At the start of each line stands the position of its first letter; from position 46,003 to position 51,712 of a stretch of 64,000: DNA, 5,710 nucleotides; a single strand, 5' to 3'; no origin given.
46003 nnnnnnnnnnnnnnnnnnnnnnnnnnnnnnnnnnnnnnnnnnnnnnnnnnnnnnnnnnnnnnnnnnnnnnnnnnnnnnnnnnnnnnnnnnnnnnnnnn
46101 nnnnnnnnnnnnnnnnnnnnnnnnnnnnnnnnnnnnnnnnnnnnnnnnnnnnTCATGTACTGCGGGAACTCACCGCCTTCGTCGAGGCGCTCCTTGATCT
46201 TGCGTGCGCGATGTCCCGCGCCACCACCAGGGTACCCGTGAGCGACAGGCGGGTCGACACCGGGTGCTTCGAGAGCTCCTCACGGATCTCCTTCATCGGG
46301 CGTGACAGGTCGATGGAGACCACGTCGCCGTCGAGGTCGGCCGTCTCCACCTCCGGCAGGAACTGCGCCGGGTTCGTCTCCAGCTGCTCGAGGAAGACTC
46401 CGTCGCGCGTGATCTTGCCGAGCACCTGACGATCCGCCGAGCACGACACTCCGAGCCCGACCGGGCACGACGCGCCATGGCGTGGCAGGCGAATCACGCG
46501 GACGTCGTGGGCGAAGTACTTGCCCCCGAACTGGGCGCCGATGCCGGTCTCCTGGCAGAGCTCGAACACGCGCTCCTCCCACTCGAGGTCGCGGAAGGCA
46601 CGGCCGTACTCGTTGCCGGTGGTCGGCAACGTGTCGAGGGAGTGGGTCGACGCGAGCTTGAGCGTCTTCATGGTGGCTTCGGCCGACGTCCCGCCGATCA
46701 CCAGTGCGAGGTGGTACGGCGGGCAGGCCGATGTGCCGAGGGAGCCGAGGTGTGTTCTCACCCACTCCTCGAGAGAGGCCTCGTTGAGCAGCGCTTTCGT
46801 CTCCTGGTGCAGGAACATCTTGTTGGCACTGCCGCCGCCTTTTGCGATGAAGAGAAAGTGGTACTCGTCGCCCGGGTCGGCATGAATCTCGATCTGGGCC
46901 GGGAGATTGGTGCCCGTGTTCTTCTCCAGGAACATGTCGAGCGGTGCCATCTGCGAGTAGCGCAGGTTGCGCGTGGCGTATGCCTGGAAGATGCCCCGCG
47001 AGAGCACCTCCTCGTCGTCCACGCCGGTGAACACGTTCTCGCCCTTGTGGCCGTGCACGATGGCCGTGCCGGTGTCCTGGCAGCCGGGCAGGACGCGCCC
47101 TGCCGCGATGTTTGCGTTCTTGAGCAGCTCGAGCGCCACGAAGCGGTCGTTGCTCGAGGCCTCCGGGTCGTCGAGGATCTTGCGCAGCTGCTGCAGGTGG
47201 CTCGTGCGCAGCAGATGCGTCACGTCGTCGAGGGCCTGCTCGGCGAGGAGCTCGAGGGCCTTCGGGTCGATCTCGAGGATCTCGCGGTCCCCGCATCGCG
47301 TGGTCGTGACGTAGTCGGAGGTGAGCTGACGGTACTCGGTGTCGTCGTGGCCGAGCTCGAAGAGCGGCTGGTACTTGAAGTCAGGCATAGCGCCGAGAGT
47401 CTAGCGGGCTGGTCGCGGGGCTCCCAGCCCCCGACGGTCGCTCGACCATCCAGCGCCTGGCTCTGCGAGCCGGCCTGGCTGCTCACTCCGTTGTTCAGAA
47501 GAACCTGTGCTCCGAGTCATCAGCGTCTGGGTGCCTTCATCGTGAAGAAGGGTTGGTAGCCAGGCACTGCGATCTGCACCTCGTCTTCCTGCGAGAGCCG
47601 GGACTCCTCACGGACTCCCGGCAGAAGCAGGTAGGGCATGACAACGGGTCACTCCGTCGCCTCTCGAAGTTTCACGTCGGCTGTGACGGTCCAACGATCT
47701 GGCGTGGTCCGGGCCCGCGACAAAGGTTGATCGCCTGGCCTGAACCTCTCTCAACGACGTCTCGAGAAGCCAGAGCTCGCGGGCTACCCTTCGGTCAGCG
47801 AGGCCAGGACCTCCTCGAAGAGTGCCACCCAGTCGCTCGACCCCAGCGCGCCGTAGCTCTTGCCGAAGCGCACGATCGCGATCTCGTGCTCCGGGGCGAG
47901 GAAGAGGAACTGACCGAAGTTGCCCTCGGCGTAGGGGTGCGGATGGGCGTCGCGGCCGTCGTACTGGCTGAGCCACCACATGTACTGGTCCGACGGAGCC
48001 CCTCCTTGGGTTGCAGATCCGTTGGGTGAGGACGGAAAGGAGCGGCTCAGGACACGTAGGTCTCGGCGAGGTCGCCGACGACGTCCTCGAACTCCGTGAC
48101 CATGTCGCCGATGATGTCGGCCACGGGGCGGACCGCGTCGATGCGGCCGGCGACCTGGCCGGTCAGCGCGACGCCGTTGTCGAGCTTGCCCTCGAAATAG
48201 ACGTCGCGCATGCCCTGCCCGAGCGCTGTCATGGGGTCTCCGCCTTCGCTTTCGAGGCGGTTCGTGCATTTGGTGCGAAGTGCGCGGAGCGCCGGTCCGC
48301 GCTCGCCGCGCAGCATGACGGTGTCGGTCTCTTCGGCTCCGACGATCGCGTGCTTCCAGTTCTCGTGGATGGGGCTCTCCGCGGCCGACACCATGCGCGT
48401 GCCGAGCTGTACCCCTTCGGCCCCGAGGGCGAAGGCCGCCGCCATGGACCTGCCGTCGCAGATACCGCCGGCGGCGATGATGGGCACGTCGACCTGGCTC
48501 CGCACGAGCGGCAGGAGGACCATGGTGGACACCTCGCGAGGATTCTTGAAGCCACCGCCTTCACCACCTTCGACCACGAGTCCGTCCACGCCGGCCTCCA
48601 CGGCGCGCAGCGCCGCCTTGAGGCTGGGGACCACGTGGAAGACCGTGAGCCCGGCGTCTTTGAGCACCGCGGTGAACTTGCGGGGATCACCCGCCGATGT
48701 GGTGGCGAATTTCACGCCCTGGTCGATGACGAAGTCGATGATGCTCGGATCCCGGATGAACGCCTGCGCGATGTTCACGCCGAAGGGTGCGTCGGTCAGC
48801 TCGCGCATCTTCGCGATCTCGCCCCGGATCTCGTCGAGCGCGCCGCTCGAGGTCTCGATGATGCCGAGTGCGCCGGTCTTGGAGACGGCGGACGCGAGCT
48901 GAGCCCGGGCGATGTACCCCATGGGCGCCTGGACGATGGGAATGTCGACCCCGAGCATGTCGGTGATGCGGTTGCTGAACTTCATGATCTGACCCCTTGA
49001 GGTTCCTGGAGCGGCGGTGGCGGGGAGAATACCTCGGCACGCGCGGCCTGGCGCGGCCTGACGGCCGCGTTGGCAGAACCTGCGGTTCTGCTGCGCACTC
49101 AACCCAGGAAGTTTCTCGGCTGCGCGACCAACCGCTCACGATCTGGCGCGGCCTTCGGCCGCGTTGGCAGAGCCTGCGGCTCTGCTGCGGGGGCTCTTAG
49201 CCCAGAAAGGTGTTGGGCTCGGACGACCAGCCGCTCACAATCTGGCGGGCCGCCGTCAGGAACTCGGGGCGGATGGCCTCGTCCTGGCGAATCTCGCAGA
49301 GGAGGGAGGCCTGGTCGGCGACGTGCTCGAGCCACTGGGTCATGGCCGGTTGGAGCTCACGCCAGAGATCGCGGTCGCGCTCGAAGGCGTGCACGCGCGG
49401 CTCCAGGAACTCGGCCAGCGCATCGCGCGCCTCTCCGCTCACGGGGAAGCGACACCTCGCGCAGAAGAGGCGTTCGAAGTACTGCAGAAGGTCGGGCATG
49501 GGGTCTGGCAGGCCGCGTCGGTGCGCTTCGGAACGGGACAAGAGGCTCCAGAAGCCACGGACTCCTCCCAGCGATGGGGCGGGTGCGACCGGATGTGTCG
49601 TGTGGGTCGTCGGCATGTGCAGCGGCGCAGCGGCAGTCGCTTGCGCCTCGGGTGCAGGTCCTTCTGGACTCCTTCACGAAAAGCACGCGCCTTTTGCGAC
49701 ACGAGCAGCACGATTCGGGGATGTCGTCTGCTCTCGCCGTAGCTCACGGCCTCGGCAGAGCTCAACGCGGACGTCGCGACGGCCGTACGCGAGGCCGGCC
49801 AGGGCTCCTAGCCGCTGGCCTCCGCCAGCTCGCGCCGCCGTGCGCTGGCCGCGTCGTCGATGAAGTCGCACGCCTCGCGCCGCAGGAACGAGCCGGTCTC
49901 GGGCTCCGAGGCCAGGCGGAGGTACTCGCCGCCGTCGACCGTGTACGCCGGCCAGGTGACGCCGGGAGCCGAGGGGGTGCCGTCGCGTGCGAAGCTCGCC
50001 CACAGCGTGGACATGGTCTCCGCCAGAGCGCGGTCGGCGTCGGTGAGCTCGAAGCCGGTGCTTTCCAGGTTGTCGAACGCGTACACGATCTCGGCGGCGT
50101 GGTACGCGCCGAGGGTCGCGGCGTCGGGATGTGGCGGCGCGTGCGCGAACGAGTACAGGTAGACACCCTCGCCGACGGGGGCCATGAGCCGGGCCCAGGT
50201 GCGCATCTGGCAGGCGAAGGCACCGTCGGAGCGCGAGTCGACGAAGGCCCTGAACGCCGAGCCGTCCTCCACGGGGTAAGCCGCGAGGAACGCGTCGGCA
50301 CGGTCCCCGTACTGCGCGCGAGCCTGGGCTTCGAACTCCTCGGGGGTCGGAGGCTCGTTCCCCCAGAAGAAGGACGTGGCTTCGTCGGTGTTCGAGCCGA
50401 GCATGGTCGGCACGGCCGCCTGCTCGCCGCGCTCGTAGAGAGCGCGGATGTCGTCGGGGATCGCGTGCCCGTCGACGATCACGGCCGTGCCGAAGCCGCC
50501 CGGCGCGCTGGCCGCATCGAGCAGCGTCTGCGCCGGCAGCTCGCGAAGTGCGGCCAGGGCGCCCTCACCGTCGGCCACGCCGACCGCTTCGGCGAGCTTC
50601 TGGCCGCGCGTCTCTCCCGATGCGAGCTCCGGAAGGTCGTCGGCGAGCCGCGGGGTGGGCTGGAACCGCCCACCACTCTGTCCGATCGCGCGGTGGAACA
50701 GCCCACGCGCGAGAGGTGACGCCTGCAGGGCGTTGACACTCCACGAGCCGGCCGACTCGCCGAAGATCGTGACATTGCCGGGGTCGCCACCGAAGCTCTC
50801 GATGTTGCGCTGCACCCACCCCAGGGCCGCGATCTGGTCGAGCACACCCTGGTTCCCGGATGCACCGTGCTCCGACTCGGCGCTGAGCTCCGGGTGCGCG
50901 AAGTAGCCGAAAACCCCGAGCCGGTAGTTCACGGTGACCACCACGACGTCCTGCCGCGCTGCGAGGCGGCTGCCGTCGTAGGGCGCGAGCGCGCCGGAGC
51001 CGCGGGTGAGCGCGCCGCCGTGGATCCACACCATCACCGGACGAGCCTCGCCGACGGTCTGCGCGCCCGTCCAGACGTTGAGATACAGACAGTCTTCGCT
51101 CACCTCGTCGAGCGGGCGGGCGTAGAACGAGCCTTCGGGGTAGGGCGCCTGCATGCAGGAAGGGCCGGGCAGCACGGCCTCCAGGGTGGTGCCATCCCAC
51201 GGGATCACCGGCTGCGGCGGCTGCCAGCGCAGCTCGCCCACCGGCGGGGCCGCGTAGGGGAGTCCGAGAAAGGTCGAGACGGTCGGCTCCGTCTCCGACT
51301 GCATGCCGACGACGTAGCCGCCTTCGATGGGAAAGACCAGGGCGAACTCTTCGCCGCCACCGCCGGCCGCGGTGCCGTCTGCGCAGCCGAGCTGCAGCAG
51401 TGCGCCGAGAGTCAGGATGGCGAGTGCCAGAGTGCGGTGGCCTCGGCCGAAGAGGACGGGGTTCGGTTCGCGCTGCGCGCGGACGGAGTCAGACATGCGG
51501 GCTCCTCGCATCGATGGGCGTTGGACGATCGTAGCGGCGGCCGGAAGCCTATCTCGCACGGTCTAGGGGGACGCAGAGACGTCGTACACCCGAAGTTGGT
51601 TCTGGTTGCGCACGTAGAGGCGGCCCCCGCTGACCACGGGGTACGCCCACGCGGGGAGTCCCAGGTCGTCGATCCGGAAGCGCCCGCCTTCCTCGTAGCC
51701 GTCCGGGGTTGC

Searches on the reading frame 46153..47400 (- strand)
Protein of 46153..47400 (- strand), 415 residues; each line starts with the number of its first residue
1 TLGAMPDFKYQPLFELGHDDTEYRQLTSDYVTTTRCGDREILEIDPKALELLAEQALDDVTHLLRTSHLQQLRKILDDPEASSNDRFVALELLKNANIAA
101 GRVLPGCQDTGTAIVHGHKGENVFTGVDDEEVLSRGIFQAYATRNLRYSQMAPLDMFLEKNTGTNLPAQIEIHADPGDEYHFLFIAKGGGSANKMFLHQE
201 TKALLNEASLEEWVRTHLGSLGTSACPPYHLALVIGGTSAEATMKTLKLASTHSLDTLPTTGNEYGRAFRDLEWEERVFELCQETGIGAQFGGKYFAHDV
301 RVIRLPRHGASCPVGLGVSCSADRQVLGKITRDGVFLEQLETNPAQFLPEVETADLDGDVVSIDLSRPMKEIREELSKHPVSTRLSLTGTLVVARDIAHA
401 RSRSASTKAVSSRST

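Call 14: search_protein_families(library=pfam, max_evalue=0.00001, proteins=[window:46153-47400:-])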
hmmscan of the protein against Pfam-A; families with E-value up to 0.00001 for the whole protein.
window:46153-47400:- (415 aa): 2 families
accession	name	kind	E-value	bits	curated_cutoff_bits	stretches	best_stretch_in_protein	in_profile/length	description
PF05681.19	Fumerase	-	1.3e-75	254.6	25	1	53-326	4-267/270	Fumarate hydratase (Fumerase)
PF05683.17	Fumerase_C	-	6.1e-14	52.3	22.2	1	334-403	1-67/205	Fumarase C-terminus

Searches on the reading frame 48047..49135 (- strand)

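Call 14: search_protein_families(library=pfam, max_evalue=0.00001, proteins=[window:48047-49135:-])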
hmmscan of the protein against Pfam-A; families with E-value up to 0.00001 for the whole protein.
window:48047-49135:- (362 aa): 3 families
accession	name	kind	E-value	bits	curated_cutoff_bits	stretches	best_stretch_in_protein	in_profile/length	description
PF03060.21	NMO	-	5.1e-61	207.3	28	2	133-347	106-330/331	Nitronate monooxygenase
PF00478.31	IMPDH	-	3e-11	43.4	25.6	1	51-255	21-246/345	IMP dehydrogenase / GMP reductase domain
PF01070.24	FMN_dh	-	2.2e-09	37.3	24.9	1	173-253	230-310/350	FMN-dependent dehydrogenase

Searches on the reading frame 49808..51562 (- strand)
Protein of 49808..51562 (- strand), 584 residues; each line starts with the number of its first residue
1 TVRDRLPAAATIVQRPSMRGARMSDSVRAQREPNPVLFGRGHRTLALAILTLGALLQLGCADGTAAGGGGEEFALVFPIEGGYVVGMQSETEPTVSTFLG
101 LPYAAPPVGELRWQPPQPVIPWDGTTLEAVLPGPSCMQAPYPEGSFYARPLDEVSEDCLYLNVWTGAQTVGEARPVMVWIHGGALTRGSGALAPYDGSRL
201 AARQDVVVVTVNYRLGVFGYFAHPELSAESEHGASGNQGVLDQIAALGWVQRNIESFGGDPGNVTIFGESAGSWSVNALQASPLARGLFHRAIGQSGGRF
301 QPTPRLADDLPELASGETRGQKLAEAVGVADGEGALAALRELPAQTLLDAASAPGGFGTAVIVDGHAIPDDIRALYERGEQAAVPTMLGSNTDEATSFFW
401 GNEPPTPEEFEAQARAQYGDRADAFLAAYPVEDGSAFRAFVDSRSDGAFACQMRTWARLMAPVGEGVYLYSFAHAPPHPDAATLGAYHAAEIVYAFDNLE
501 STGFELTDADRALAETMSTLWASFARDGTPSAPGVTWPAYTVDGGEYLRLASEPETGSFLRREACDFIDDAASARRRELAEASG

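Call 14: search_protein_families(library=pfam, max_evalue=0.00001, proteins=[window:49808-51562:-])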
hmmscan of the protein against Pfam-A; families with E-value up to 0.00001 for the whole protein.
window:49808-51562:- (584 aa): 3 families
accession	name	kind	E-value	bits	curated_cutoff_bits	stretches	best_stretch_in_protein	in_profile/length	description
PF00135.34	COesterase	-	1.1e-110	371.5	27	1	78-567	6-514/515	Carboxylesterase family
PF07859.19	Abhydrolase_3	-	1.3e-06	28.7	25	0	240-272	49-81/210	alpha/beta hydrolase fold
PF20434.5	BD-FAE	-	4.4e-06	26.8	26.8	0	172-273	11-100/215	BD-FAE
